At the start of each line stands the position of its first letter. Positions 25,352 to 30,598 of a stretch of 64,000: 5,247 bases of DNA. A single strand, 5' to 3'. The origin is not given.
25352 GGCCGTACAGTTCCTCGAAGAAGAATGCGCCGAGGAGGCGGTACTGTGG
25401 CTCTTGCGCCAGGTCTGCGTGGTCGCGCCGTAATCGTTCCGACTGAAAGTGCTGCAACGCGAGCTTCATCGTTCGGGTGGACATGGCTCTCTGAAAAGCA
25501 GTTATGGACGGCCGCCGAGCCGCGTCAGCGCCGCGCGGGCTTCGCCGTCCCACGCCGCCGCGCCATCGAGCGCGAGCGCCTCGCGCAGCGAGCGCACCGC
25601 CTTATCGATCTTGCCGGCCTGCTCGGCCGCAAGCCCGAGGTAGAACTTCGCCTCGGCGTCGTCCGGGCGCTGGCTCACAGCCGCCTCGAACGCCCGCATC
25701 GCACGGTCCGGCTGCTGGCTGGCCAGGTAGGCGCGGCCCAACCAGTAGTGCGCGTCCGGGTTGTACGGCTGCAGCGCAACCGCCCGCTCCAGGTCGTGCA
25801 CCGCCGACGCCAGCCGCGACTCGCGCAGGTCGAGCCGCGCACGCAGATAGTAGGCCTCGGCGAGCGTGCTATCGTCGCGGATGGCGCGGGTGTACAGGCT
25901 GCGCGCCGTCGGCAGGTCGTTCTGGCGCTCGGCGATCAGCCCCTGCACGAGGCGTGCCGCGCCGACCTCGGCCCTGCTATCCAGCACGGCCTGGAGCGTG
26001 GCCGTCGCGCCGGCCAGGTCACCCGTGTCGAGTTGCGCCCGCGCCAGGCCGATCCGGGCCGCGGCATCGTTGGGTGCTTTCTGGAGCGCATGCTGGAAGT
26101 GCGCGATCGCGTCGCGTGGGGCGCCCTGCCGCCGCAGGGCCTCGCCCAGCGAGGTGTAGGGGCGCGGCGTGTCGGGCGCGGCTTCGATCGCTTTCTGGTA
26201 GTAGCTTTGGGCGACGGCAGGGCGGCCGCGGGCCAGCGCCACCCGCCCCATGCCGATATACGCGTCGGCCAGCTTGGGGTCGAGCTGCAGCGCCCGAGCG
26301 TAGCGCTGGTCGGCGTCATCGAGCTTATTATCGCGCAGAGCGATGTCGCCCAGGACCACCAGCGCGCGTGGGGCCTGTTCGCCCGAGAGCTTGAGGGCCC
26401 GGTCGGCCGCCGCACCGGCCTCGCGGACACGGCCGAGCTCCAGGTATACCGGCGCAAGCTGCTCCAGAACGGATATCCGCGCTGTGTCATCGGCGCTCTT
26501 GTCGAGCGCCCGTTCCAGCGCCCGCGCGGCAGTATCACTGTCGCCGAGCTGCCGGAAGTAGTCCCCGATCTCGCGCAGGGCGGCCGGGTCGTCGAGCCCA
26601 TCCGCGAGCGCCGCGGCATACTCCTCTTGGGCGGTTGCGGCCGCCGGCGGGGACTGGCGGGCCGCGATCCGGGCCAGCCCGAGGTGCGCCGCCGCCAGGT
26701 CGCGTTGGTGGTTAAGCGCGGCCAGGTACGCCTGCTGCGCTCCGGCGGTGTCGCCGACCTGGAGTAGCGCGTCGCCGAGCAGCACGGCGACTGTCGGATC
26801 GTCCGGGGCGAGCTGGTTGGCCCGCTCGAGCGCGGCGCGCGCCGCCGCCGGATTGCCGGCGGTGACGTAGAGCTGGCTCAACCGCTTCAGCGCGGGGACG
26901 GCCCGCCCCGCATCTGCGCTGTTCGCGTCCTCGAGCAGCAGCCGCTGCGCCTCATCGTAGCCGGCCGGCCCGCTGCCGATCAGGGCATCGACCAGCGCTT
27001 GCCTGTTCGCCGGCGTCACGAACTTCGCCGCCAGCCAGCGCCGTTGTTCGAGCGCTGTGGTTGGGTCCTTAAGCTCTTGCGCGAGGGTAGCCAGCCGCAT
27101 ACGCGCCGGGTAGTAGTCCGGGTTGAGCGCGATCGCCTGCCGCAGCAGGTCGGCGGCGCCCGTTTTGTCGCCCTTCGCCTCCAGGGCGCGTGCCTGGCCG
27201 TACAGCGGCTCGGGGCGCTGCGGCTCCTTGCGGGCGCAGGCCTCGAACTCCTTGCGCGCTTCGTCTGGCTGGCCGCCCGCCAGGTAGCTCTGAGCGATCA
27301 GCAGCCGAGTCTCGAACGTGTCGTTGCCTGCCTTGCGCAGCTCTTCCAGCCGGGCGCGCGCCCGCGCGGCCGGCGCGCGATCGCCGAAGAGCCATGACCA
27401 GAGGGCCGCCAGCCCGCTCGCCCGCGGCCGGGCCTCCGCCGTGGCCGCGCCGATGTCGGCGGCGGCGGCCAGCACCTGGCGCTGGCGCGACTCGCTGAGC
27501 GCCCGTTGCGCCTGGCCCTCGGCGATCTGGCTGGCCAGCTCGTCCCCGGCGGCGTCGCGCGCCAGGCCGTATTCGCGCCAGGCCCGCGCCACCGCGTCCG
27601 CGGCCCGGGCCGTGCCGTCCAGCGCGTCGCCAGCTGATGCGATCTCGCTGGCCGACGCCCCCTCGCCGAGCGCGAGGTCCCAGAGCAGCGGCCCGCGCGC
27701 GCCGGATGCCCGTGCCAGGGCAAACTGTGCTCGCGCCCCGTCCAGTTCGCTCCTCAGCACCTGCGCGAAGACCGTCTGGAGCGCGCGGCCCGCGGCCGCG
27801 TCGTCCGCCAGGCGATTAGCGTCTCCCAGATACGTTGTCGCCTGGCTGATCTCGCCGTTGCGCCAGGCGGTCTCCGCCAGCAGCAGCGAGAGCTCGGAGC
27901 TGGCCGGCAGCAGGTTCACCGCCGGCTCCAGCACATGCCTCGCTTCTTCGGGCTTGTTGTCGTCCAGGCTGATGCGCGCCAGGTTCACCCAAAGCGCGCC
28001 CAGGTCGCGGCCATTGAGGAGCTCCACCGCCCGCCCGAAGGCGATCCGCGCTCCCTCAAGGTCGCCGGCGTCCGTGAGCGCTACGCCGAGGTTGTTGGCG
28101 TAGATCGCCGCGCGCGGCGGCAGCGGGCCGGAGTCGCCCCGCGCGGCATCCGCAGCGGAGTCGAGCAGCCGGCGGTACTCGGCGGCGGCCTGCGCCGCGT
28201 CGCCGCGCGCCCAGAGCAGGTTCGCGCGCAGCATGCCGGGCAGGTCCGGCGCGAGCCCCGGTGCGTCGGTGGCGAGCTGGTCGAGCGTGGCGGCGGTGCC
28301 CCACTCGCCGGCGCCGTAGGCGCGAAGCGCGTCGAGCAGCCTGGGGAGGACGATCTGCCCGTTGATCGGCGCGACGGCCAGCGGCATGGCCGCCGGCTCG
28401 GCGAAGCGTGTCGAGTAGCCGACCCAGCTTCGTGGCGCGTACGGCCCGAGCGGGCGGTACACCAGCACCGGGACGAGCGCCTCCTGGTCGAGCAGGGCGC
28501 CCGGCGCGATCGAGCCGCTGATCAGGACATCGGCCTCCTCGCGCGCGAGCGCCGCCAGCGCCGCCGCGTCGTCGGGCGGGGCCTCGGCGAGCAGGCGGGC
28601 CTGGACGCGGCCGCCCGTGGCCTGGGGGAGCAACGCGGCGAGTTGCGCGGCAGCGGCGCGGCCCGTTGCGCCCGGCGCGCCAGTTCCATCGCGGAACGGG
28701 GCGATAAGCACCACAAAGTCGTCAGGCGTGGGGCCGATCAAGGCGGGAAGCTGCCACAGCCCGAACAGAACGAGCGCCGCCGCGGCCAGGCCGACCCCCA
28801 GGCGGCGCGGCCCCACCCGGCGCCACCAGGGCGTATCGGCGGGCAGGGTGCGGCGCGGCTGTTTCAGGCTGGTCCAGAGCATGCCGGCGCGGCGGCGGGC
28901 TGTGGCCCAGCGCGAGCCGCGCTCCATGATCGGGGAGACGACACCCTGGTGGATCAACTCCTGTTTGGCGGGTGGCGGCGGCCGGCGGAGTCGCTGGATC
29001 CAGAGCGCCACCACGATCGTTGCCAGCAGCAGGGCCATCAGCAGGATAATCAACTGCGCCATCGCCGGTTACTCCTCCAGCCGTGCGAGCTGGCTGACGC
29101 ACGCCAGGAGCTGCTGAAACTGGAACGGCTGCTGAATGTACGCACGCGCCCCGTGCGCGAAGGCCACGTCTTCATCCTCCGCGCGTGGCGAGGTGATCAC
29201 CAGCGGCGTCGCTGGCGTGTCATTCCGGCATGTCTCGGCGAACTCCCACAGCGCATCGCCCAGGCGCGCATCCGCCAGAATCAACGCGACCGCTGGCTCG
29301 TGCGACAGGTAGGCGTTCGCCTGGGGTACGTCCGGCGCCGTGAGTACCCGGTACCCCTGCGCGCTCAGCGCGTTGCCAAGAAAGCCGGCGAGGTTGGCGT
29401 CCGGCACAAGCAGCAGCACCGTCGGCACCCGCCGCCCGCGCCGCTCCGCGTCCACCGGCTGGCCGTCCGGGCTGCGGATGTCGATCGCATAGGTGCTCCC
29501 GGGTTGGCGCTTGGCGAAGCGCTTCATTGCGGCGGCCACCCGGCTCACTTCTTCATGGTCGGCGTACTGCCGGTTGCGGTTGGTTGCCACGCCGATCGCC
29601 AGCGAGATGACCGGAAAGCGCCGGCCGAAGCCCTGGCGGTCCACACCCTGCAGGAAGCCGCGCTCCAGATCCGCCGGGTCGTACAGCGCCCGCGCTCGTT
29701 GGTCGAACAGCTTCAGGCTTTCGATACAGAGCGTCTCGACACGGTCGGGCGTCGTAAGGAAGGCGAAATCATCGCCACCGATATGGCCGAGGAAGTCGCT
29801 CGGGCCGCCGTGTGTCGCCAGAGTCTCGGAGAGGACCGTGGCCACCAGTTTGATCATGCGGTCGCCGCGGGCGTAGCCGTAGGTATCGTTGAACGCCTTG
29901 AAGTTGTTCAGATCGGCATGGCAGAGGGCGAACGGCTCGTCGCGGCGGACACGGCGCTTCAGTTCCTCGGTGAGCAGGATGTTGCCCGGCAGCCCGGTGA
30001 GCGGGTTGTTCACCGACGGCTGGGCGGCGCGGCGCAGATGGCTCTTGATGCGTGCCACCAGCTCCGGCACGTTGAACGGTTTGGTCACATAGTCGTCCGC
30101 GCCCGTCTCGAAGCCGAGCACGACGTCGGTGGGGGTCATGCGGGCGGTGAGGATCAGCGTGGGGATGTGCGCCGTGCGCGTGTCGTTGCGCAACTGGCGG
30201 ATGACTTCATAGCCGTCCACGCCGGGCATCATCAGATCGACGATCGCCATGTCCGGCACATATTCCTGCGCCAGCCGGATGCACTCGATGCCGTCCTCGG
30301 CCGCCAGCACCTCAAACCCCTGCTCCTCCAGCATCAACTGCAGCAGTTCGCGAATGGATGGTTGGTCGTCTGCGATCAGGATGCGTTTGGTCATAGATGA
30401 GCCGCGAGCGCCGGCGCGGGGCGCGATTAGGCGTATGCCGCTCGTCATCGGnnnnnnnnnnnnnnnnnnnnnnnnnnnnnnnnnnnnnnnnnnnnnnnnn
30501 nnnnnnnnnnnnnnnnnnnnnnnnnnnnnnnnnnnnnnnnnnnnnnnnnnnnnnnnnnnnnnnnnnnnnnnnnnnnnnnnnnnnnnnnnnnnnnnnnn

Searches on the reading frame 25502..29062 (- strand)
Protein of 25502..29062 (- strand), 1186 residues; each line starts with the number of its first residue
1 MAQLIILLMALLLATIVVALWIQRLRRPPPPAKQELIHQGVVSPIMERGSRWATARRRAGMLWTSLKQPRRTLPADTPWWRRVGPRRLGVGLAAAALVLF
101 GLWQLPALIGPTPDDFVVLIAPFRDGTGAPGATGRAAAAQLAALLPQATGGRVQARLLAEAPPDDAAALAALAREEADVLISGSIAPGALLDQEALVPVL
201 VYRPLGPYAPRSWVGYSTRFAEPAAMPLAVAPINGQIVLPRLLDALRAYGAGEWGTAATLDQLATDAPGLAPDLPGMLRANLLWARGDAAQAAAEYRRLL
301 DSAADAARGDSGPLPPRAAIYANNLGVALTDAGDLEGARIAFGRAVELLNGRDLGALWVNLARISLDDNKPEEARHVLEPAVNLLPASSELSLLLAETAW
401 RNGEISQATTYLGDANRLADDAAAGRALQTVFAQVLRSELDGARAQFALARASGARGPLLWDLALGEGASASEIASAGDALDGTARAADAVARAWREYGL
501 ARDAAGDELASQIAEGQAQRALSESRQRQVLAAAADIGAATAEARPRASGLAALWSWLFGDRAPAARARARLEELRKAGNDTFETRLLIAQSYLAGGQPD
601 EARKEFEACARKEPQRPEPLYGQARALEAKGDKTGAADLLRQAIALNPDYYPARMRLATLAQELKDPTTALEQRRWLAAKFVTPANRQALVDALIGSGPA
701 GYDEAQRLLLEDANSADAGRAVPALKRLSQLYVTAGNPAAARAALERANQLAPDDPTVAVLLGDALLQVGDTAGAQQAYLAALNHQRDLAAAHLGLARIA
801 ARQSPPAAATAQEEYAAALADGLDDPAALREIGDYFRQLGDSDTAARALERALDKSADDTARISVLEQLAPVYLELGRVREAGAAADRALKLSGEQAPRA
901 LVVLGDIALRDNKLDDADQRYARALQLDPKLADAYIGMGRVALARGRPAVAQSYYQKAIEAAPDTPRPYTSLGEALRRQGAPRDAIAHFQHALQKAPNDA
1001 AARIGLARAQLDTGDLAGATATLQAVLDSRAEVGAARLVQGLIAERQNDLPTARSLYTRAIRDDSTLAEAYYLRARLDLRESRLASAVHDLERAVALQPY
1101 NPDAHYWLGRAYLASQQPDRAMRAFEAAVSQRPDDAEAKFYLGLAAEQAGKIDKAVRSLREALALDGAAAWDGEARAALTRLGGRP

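Call 32: search_protein_families(library=pfam, proteins=[window:25502-29062:-], max_evalue=0.0001)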
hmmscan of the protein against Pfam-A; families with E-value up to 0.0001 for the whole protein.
window:25502-29062:- (1186 aa): 21 families
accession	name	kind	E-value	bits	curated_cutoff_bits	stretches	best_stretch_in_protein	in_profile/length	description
PF07719.23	TPR_2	-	3.8e-57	186.2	27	1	1102-1135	1-34/34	Tetratricopeptide repeat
PF13432.12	TPR_16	-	1.4e-47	160.1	32.7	7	938-1000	3-65/65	Tetratricopeptide repeat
PF13428.12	TPR_14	-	1.7e-40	133.7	23.5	3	1102-1143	1-42/44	Tetratricopeptide repeat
PF13181.12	TPR_8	-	1.9e-40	134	25.7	0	1103-1135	2-34/34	Tetratricopeptide repeat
PF14559.12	TPR_19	-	2.5e-39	133.9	25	5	977-1032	2-57/68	Tetratricopeptide repeat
PF13431.12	TPR_17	-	8.9e-32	107.1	24.4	0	1092-1121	3-32/34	Tetratricopeptide repeat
PF00515.34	TPR_1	-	4.5e-29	99.5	27.8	0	969-999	4-34/34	Tetratricopeptide repeat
PF13414.12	TPR_11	-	2.8e-28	97.7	26.8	1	1083-1114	9-40/42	TPR repeat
PF13424.12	TPR_12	-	1.4e-22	80.1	30.1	0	967-1029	4-74/77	Tetratricopeptide repeat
PF12895.13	ANAPC3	-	1.8e-20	73.5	27.2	1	1085-1161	6-81/82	Anaphase-promoting complex, cyclosome, subunit 3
PF23914.1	TPR_CcmH_CycH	-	3.4e-20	72.9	42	0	925-1028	43-149/158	Cytochrome c-type biogenesis protein H TPR domain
PF13174.12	TPR_6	-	2.4e-17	62.7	26.3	0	1103-1134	1-32/33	Tetratricopeptide repeat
PF25062.1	ARM_TT21_N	-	6.6e-16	59.2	40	0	508-660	60-211/222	Tetratricopeptide repeat protein 21 N-terminal ARM repeat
PF13176.12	TPR_7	-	1.3e-11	44.1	27.9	0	970-999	3-34/36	Tetratricopeptide repeat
PF25064.1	ARM_TT21_5th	-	2e-07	31.7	27.8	0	981-1066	16-104/117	TT21 fifth ARM repeats domain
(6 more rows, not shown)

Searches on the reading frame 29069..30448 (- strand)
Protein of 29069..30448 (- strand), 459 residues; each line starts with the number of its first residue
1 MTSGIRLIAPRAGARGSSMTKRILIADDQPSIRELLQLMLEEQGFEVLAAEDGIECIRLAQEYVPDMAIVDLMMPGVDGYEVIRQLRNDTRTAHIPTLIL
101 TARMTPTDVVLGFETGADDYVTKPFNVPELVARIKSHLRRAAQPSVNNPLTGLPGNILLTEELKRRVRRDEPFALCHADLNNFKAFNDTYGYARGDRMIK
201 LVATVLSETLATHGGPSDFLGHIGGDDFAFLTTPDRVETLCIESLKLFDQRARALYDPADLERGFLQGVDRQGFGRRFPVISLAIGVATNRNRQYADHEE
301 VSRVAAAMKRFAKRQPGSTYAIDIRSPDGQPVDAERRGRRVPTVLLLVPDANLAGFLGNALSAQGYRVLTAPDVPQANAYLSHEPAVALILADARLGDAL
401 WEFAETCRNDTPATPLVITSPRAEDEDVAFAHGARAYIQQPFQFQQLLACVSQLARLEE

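Call 6: search_protein_families(library=pfam, proteins=[window:29069-30448:-], max_evalue=0.01)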
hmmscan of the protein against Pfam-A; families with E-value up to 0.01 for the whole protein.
window:29069-30448:- (459 aa): 3 families
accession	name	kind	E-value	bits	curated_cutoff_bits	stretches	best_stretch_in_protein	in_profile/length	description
PF00072.30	Response_reg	-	3.5e-36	124.2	30.2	2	23-135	1-111/111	Response regulator receiver domain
PF00990.26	GGDEF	-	1.9e-14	54.2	23.8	1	149-233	5-89/161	Diguanylate cyclase, GGDEF domain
PF20161.5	VpsR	-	0.0042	17.2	23.7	0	36-134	23-120/121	VpsR domain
